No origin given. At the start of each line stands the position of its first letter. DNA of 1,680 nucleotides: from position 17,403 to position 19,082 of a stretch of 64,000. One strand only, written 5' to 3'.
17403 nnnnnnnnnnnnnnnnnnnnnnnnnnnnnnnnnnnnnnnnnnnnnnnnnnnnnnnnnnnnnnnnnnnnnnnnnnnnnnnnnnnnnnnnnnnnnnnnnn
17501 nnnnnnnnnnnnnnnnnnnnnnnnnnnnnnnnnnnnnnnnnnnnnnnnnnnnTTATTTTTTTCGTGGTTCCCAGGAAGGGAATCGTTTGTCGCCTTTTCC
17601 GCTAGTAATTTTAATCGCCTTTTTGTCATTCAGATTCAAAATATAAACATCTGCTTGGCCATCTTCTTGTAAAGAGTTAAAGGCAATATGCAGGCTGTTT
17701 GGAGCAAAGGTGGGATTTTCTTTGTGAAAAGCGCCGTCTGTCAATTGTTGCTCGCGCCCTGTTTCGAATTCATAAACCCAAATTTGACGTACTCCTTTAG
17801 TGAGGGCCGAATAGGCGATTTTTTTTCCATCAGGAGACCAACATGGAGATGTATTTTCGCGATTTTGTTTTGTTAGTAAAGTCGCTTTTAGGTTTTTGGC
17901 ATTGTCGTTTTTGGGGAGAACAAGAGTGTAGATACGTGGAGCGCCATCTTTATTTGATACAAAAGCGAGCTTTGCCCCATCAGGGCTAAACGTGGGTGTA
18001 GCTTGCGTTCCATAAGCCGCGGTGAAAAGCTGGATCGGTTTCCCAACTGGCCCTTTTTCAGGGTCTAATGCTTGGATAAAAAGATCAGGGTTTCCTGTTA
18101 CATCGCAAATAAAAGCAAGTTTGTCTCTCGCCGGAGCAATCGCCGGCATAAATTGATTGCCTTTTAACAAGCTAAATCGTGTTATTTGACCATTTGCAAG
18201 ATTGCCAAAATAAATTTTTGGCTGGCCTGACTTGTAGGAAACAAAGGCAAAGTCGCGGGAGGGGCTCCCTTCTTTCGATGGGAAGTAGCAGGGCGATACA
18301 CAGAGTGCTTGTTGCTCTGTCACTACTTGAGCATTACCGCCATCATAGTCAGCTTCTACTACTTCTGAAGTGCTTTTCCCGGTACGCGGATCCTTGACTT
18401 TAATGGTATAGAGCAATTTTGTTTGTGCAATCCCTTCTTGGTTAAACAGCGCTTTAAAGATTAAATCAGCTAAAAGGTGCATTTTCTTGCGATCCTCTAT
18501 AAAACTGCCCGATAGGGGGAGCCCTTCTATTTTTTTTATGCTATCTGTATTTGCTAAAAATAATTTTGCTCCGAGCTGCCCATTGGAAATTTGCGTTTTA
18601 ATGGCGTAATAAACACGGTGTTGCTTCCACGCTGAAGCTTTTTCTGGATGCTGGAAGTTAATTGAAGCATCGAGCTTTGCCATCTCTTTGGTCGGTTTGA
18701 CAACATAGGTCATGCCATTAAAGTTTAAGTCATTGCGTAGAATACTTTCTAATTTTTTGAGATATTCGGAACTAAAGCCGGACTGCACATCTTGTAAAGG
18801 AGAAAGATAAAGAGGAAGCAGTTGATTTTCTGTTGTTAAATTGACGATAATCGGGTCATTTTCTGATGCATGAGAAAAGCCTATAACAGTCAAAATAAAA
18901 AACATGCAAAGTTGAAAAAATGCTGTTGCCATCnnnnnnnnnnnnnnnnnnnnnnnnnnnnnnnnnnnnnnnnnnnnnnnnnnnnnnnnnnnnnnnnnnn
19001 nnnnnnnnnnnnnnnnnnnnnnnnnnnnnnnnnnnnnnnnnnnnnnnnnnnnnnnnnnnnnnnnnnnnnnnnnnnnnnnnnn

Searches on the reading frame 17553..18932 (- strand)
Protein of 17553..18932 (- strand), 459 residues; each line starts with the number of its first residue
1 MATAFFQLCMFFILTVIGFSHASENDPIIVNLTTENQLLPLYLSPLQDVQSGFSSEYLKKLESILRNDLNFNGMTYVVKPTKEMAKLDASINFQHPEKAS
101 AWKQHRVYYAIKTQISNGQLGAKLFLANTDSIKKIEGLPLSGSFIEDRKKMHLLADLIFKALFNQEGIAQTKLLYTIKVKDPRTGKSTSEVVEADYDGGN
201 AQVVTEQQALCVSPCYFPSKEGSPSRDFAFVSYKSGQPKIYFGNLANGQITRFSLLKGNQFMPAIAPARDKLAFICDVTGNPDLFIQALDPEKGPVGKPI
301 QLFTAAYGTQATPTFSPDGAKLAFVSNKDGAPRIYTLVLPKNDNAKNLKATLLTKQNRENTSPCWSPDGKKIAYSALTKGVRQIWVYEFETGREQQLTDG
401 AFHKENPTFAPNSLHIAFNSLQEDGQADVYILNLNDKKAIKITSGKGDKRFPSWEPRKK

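Call 96: search_protein_families(library=pfam, proteins=[window:17553-18932:-], max_evalue=0.0001)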
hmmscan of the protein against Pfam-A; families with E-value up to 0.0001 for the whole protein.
window:17553-18932:- (459 aa): 3 families
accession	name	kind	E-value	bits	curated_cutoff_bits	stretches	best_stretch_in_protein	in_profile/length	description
PF07676.18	PD40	-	6.3e-28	96.5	20.9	2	307-335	8-37/38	WD40-like Beta Propeller Repeat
PF00930.27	DPPIV_N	-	2.6e-08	33.4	22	0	348-400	33-81/354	Dipeptidyl peptidase IV (DPP IV) N-terminal region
PF14583.12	Pectate_lyase22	-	7.1e-06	25.4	30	0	424-452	57-85/386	Oligogalacturonate lyase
